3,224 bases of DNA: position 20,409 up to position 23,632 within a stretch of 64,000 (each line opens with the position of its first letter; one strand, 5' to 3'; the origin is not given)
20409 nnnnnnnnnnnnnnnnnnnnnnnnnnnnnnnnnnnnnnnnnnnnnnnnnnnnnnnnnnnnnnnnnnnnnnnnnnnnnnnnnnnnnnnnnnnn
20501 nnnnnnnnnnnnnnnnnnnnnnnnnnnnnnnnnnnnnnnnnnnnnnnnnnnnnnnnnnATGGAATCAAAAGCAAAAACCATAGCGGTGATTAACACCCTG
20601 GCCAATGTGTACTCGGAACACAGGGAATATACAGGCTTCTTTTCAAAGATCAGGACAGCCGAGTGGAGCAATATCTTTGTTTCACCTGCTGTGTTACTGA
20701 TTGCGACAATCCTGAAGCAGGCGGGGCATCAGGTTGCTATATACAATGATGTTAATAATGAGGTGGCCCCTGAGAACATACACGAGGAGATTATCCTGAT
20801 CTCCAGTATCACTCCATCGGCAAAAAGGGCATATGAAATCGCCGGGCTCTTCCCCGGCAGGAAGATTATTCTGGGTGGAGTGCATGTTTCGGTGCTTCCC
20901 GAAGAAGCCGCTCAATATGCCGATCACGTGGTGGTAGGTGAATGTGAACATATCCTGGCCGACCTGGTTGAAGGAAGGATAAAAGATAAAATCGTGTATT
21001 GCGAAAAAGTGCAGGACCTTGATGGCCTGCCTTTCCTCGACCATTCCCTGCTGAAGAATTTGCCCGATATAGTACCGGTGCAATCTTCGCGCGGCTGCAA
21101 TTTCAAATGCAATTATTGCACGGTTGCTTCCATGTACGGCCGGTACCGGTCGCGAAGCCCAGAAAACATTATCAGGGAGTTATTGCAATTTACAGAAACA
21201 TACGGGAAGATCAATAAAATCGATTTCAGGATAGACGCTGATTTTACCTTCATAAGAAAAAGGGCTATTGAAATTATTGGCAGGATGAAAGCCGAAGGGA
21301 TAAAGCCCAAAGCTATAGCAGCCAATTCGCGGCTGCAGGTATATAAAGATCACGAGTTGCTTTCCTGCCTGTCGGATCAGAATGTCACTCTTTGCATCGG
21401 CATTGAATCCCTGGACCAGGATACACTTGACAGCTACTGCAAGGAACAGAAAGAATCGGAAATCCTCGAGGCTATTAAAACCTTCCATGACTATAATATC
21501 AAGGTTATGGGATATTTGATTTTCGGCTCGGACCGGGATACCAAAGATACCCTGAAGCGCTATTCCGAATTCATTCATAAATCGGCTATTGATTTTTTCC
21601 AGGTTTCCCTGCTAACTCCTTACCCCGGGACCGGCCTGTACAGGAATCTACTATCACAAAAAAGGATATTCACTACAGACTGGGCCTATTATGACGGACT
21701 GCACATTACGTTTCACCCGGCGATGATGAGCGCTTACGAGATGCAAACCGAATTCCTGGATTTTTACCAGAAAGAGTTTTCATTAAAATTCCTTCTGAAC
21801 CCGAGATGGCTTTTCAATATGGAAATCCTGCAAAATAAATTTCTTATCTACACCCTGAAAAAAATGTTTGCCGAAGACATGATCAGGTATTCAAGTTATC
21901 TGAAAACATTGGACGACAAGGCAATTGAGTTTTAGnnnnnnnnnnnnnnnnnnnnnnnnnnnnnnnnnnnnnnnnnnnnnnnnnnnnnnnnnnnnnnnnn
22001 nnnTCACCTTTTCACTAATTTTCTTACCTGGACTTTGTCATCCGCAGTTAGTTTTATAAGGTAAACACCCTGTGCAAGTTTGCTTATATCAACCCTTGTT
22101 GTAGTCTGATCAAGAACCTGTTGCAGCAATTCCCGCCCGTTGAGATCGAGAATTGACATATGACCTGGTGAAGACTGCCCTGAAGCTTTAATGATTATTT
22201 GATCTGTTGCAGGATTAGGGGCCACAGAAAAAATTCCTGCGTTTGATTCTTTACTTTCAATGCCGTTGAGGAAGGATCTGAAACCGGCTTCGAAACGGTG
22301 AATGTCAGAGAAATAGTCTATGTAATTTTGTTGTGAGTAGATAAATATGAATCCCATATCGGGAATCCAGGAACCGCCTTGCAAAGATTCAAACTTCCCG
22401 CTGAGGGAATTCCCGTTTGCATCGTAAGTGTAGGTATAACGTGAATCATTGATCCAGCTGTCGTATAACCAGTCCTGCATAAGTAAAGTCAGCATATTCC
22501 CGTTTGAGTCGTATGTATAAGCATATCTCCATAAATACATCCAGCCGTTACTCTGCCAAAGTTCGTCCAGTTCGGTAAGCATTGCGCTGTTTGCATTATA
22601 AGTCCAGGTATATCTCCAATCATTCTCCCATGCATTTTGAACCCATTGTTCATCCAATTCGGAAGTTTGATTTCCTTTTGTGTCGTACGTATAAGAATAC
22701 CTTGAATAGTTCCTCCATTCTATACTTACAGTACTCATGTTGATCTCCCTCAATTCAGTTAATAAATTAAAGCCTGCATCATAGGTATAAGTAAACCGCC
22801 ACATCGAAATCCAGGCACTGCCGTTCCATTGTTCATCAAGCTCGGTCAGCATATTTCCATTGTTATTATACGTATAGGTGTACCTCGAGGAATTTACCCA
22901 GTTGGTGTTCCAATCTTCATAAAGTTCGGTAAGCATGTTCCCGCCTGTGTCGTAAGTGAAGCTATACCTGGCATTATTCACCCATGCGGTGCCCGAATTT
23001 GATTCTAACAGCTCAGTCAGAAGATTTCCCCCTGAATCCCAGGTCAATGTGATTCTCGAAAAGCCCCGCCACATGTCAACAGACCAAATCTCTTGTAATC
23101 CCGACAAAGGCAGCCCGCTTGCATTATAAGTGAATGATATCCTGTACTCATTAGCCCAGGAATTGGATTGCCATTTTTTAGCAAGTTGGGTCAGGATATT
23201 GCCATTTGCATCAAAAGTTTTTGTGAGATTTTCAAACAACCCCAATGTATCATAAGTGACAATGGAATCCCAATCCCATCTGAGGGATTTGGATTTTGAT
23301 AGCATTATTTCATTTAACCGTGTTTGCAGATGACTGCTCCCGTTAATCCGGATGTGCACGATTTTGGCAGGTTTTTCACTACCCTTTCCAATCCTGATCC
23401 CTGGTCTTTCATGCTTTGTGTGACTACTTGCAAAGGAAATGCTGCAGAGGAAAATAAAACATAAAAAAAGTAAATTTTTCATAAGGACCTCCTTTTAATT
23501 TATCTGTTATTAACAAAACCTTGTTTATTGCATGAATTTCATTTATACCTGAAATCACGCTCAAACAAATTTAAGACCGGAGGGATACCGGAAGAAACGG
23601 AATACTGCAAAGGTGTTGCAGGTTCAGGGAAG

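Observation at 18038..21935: Operon of an exported PEGA/beta-barrel-like protein with two paralogous B12-binding radical SAM enzymes and no visible substrate gene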

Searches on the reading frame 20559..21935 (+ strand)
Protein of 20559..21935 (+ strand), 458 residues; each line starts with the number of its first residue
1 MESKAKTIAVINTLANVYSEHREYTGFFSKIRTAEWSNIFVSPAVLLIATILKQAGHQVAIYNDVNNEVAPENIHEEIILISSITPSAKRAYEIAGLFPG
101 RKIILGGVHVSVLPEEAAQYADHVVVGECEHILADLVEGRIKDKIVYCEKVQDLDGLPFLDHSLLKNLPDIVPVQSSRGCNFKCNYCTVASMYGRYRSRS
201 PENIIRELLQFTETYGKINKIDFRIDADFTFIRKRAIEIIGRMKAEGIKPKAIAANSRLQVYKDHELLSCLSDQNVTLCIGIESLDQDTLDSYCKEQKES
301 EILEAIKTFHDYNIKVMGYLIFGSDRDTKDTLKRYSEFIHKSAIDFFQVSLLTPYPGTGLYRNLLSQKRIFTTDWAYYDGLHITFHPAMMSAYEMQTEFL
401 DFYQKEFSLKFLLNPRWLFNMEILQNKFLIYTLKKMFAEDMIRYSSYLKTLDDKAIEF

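Call 3: search_protein_families(library=pfam, proteins=[window:20559-21935:+], max_evalue=0.1)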
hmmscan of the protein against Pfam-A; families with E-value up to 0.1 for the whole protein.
window:20559-21935:+ (458 aa): 4 families
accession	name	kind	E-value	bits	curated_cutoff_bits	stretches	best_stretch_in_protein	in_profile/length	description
PF04055.27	Radical_SAM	-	6.1e-16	59.5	29.5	1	175-338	2-165/166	Radical SAM superfamily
PF02310.24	B12-binding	-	1.5e-09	38.1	32.1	1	36-136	8-120/121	B12 binding domain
PF19864.5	Radical_SAM_N2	-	0.012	15.5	29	1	103-138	88-123/151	Radical SAM proteins, N-terminal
PF13812.12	PPR_3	-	0.083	13.4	25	0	233-262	31-60/63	Pentatricopeptide repeat domain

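Call 4: search_protein_families(library=ncbifam, proteins=[window:20559-21935:+], max_evalue=0.1)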
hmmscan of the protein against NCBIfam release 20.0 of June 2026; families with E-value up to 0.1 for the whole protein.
window:20559-21935:+ (458 aa): 38 families (the best 25 are shown)
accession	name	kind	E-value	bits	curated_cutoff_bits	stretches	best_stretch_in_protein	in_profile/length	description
TIGR02026.1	BchE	equivalog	4.3e-30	105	481.35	2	174-437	197-456/497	magnesium-protoporphyrin IX monomethyl ester anaerobic oxidative cyclase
TIGR03471.1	HpnJ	equivalog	1.4e-26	93.5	577.6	1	89-373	86-395/472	hopanoid biosynthesis associated radical SAM protein HpnJ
TIGR04072.2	rSAM_ladder_B12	equivalog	5.6e-22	78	360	1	101-340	99-347/443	lipid biosynthesis B12-binding/radical SAM protein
TIGR04013.1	B12_SAM_MJ_1487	hypoth_equivalog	5.7e-20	71.5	251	1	47-208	16-189/382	TIGR04013 family B12-binding domain/radical SAM domain-containing protein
TIGR04367.1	HpnR_B12_rSAM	equivalog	6.9e-19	67.7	650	1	171-398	186-404/490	hopanoid C-3 methylase HpnR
TIGR04014.1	B12_SAM_MJ_0865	equivalog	1.1e-18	67.3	360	2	174-369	163-363/434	methyl-coenzyme M reductase glutamine C-methyltransferase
TIGR04479.1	bcpD_PhpK_rSAM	subfamily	4e-18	65.1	600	1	167-350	237-417/504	PhpK family radical SAM P-methyltransferase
NF038361.1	rSAM_Sden_1168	equivalog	5.8e-17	61.4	575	1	171-393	282-502/560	Sden_1168 family B12-binding radical SAM P-methyltransferase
NF050148.1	rSAM_ApyD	equivalog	1.4e-15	56.7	750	1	150-367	175-396/645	RiPP biosynthesis radical SAM protein ApyD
NF033070.1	rSAM_AprD4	equivalog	1.3e-13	50.7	500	1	170-367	195-393/456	AprD4 family radical SAM diol-dehydratase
NF040542.1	rSAM_RCCLKC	equivalog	4.7e-13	49.1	450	1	174-344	183-352/423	arsinothricin biosynthesis radical SAM protein ArsL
TIGR04295.1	B12_rSAM_oligo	hypoth_equivalog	7.3e-11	41.4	400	2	174-364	203-384/422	TIGR04295 family B12-binding domain-containing radical SAM protein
TIGR00089.1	TIGR00089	subfamily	1.8e-08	33.6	251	1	101-211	69-180/429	MiaB/RimO family radical SAM methylthiotransferase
NF050035.1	rSAM_WgK_link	exception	6.7e-08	31.9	650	1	168-354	7-186/367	radical SAM/SPASM peptide maturase WgkB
TIGR04385.1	B12_rSAM_cofa1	equivalog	8.6e-08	31.8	450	1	170-340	194-362/438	B12 lower ligand biosynthesis radical SAM protein BzaD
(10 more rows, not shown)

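Call 30: find_homologous_proteins(query=window:20559-21935:+, max_evalue=1e-10)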
Query window:20559-21935:+ (458 aa): 304 proteins with E <= 1e-10 among 5123 candidates; the best 120 are listed.
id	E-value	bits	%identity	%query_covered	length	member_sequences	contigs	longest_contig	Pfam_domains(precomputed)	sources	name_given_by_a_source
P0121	0.0e+0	1037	100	100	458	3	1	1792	PF04055.28,PF02310.25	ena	-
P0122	2.7e-240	816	78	100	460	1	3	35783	PF04055.28,PF02310.25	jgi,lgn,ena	jgi:radical SAM superfamily enzyme YgiQ (UPF0313 family)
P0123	1.6e-232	790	78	97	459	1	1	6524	PF04055.28,PF02310.25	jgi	jgi:radical SAM superfamily enzyme YgiQ (UPF0313 family)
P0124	1.2e-231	787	75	100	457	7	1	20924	PF04055.28,PF02310.25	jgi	-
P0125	4.2e-230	782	74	100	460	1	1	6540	PF04055.28,PF02310.25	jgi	jgi:radical SAM superfamily enzyme YgiQ (UPF0313 family)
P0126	9.3e-228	774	76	97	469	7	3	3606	PF04055.28,PF02310.25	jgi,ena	-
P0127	2.3e-217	740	70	98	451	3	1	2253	PF04055.28,PF02310.25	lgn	-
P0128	1.4e-210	718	70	98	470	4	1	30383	PF04055.28,PF02310.25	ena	-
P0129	4.1e-210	716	70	98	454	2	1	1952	PF04055.28,PF02310.25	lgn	-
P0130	1.0e-206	705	69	97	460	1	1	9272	PF04055.28,PF02310.25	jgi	jgi:radical SAM superfamily enzyme YgiQ (UPF0313 family)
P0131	1.2e-202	692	68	97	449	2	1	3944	PF04055.28,PF02310.25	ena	-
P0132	4.0e-202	690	67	98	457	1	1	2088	PF04055.28,PF02310.25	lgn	-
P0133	1.2e-201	688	65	97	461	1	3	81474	PF04055.28,PF02310.25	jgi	jgi:radical SAM superfamily enzyme YgiQ (UPF0313 family)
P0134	3.0e-188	644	62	97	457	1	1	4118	PF04055.28,PF02310.25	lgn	-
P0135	4.8e-166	571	78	71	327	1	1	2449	PF04055.28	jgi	jgi:radical SAM superfamily enzyme YgiQ (UPF0313 family)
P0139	1.1e-157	543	54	98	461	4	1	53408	PF04055.28,PF02310.25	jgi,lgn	jgi:radical SAM superfamily enzyme YgiQ (UPF0313 family)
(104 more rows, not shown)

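Call 31: find_encoding_contigs(protein=P0122, flank=10000, max_places=1)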
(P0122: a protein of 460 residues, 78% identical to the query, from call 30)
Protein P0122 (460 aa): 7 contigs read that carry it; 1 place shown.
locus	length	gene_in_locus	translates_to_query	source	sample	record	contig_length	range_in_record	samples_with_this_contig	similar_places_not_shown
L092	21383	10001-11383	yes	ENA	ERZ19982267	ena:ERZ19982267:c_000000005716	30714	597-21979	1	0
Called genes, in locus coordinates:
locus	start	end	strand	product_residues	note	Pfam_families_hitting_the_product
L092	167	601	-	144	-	PF03544:TonB_C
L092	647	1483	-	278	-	PF13489:Methyltransf_23 (weak), PF13847:Methyltransf_31 (faint), PF08241:Methyltransf_11, PF08242:Methyltransf_12 (weak), PF13649:Methyltransf_25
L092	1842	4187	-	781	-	PF13620:CarboxypepD_reg, PF13715:CarbopepD_reg_2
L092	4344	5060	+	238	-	PF13852:DUF4197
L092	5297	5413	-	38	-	-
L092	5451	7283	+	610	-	PF01790:LGT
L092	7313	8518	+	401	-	PF09603:Fib_succ_major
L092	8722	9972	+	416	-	PF02310:B12-binding (faint), PF04055:Radical_SAM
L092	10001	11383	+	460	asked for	PF02310:B12-binding, PF04055:Radical_SAM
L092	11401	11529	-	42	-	-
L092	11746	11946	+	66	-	-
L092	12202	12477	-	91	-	-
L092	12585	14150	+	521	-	PF00890:FAD_binding_2 (weak), PF01266:DAO (faint), PF07992:Pyr_redox_2 (weak), PF13450:NAD_binding_8 (weak), PF00732:GMC_oxred_N, PF05199:GMC_oxred_C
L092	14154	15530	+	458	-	PF00171:Aldedh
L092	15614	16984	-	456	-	PF02321:OEP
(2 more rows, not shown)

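Call 32: find_encoding_contigs(protein=P0133, flank=10000, max_places=1)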
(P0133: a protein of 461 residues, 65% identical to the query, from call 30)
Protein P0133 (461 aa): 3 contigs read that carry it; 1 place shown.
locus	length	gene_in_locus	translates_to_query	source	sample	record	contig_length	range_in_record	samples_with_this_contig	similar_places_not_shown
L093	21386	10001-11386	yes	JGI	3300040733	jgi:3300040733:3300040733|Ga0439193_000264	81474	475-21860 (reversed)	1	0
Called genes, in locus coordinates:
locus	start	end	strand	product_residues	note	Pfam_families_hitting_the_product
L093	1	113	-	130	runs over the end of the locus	PF09945:DUF2177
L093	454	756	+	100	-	-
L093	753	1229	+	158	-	PF08534:Redoxin, PF00578:AhpC-TSA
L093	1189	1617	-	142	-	PF09345:SiaC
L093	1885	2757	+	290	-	PF04951:Peptidase_M55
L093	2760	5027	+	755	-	-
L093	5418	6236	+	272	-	PF13938:DUF4213, PF04016:DUF364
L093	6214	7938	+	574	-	PF03266:NTPase_1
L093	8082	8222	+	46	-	-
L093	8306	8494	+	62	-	-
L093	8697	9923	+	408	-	PF04055:Radical_SAM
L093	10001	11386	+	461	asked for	PF02310:B12-binding, PF04055:Radical_SAM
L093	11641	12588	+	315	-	PF19777:DUF6263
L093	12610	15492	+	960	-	-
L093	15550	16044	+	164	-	PF12681:Glyoxalase_2, PF00903:Glyoxalase, PF22677:Ble-like_N (faint)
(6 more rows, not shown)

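Call 33: find_encoding_contigs(protein=P0139, flank=10000, max_places=1)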
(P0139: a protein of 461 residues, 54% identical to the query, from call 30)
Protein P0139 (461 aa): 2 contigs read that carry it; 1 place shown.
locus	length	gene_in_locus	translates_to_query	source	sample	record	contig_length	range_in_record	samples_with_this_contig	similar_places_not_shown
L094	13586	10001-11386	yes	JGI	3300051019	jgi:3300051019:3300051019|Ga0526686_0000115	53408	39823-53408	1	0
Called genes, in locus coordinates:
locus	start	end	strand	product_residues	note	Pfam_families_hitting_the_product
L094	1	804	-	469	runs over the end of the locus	PF00072:Response_reg, PF00158:Sigma54_activat, PF14532:Sigma54_activ_2, PF07728:AAA_5, PF25601:AAA_lid_14, PF02954:HTH_8 (weak)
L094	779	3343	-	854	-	PF08269:dCache_2, PF17200:sCache_2, PF17201:Cache_3-Cache_2, PF08448:PAS_4, PF13426:PAS_9, PF02518:HATPase_c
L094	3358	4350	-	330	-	PF00691:OmpA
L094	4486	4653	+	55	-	-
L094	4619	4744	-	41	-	-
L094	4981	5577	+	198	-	PF00512:HisKA, PF02518:HATPase_c (weak)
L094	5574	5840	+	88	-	-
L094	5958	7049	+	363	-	PF01008:IF-2B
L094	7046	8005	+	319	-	PF03547:Mem_trans (weak)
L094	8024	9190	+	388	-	PF00037:Fer4 (faint), PF13484:Fer4_16, PF13646:HEAT_2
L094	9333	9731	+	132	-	-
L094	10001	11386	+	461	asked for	PF02310:B12-binding (weak), PF04055:Radical_SAM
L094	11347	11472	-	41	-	-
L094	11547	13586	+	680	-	?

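Call 39: search_solved_structures(query=window:20559-21935:+, max_evalue=0.001)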
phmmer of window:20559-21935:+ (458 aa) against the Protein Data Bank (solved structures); distinct sequences matched with E-value up to 0.001: 2.
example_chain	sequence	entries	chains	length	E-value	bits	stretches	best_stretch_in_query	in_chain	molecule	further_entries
6fd2_B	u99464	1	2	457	2.7e-10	42.7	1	170-367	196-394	Putative apramycin biosynthetic oxidoreductase 4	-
9ccb_A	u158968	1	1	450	2.9e-10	42.6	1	172-360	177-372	Radical SAM core domain-containing protein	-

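Call 77: search_solved_structures(query=window:20559-21935:+, max_evalue=10)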
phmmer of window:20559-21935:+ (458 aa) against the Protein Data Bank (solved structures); distinct sequences matched with E-value up to 10: 9.
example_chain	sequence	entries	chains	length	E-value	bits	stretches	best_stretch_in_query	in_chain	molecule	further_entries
6fd2_B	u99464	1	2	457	2.7e-10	42.7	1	170-367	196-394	Putative apramycin biosynthetic oxidoreductase 4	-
9ccb_A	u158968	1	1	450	2.9e-10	42.6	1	172-360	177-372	Radical SAM core domain-containing protein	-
7mjv_A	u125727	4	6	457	0.013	17.4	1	176-212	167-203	tRNA-2-methylthio-N(6)-dimethylallyladenosine synthase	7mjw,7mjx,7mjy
7mjz_A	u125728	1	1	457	0.013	17.4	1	176-212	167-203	tRNA-2-methylthio-N(6)-dimethylallyladenosine synthase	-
2qgq_A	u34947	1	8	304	0.02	16.8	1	174-212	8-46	Protein TM_1862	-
4jc0_A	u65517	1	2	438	0.028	16.3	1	174-211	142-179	Ribosomal protein S12 methylthiotransferase RimO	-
2fb2_A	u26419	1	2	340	0.084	14.8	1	177-317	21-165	Molybdenum cofactor biosynthesis protein A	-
1tv7_A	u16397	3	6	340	0.1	14.4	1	178-317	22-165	Molybdenum cofactor biosynthesis protein A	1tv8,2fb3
9n1b_A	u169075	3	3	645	1.1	11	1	149-191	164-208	Radical SAM protein | Radical SAM enzyme CysS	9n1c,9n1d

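Call 82: find_related_loci(query=A4, collection=metagenome_contigs, flank=8000)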
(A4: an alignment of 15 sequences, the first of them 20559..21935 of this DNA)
Query A4 (458 aa) in metagenome_contigs; peptide patterns used: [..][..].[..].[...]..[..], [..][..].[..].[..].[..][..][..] (x = any residue, [..] = any of these).
268 stretches matched a pattern; 13 encode a relative of the query (tblastn E <= 1e-3); 12 distinct loci.
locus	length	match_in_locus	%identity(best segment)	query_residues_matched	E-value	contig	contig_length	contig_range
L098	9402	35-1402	75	1-456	0e+0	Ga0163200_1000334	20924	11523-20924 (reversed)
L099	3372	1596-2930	75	6-450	0e+0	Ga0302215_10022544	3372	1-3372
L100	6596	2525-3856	70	6-449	0e+0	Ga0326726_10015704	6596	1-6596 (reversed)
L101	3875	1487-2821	68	6-450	0e+0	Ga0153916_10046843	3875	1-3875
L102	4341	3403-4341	81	6-318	2e-178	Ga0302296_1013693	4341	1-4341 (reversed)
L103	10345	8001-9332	56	6-451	3e-168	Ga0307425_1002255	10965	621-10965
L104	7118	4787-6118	56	6-451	2e-168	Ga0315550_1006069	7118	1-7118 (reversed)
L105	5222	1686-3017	51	8-450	1e-154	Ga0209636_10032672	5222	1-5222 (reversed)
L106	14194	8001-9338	52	5-449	2e-152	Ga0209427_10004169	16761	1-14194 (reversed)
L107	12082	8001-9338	52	5-449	7e-152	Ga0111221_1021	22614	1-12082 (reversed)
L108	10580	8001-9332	56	6-451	7e-168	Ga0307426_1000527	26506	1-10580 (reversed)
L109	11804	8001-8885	26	98-370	6e-18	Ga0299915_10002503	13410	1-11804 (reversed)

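Call 85: search_protein_families(library=pfam, proteins=[L100:3-1130:+, L100:4242-4730:+, L100:4924-6594:+, L106:6265-7551:-, L106:9546-10013:+, L106:10060-10914:+, L103:3565-5133:-], max_evalue=0.001)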
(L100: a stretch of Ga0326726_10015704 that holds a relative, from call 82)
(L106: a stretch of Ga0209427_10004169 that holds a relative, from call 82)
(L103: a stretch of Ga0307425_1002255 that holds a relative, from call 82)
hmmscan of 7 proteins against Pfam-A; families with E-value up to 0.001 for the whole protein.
L100:3-1130:+ (375 aa): 2 families
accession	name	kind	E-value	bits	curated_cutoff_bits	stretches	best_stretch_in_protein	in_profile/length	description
PF04055.27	Radical_SAM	-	4.8e-19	69.6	29.5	1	98-231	3-142/166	Radical SAM superfamily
PF13353.11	Fer4_12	-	0.00014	22.6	22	1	100-162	13-77/137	4Fe-4S single cluster domain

L100:4242-4730:+ (162 aa): 1 family
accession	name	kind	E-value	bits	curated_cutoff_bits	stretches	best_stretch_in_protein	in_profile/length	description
PF04191.18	PEMT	-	7.7e-06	26.7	25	1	71-138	37-104/105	Phospholipid methyltransferase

L100:4924-6594:+ (557 aa): 2 families
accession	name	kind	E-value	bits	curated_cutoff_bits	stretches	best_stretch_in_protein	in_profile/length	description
PF00295.23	Glyco_hydro_28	-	3.5e-18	66.2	22.9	1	58-291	2-191/324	Glycosyl hydrolases family 28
PF12708.12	Pect-lyase_RHGA_epim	-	3.9e-18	66.5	27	2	30-111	1-83/213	Rhamnogalacturonase A/epimerase, pectate lyase-like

L106:6265-7551:- (428 aa): 1 family
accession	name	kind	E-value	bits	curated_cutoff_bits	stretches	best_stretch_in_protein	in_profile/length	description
PF01208.23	URO-D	-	4.7e-28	98.6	23.9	1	220-418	150-345/346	Uroporphyrinogen decarboxylase (URO-D)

L106:9546-10013:+ (155 aa): 1 family
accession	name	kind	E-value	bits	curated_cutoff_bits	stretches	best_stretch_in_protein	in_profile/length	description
PF06695.16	Sm_multidrug_ex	-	1e-08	36.2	30.7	1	17-127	4-121/121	Putative small multi-drug export protein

L106:10060-10914:+ (284 aa): 1 family
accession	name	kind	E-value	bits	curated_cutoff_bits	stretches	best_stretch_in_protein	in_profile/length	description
PF11306.15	DUF3108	-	5.7e-14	52.9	26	1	42-164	1-122/209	Protein of unknown function (DUF3108)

L103:3565-5133:- (522 aa): 3 families
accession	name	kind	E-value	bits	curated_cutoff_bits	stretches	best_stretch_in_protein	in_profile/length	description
PF13282.11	DUF4070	-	1.9e-24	86.8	22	1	360-504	1-138/144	Domain of unknown function (DUF4070)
PF04055.27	Radical_SAM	-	2.9e-19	70.3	29.5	1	172-337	1-163/166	Radical SAM superfamily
PF02310.24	B12-binding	-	8.6e-07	29.3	32.1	1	33-125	13-116/121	B12 binding domain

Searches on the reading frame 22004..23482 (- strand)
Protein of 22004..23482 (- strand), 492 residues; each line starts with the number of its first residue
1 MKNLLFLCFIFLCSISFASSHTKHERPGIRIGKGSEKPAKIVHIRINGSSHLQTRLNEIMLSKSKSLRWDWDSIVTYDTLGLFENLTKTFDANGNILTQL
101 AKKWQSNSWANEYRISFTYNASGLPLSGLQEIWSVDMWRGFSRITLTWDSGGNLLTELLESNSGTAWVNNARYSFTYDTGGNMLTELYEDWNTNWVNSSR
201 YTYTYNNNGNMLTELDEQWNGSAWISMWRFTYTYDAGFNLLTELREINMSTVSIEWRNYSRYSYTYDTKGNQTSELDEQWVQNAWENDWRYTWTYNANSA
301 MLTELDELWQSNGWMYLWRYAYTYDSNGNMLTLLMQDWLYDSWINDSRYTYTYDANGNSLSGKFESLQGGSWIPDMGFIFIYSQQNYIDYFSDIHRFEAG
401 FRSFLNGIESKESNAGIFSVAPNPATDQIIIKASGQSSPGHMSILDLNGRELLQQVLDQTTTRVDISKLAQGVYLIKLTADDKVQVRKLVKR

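Call 58: search_protein_families(library=pfam, proteins=[window:22004-23482:-], max_evalue=0.0001)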
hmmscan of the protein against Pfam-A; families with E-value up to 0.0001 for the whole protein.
window:22004-23482:- (492 aa): 3 families
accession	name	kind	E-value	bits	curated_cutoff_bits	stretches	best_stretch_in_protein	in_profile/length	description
PF18962.6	Por_Secre_tail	-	2.8e-13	50.4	27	1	422-490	3-74/75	Secretion system C-terminal sorting domain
PF12930.12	DUF3836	-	5.7e-10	39.6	25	0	197-236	58-99/127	Family of unknown function (DUF3836)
PF05593.20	RHS_repeat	-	2.5e-08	34.6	22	0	198-215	15-32/38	RHS Repeat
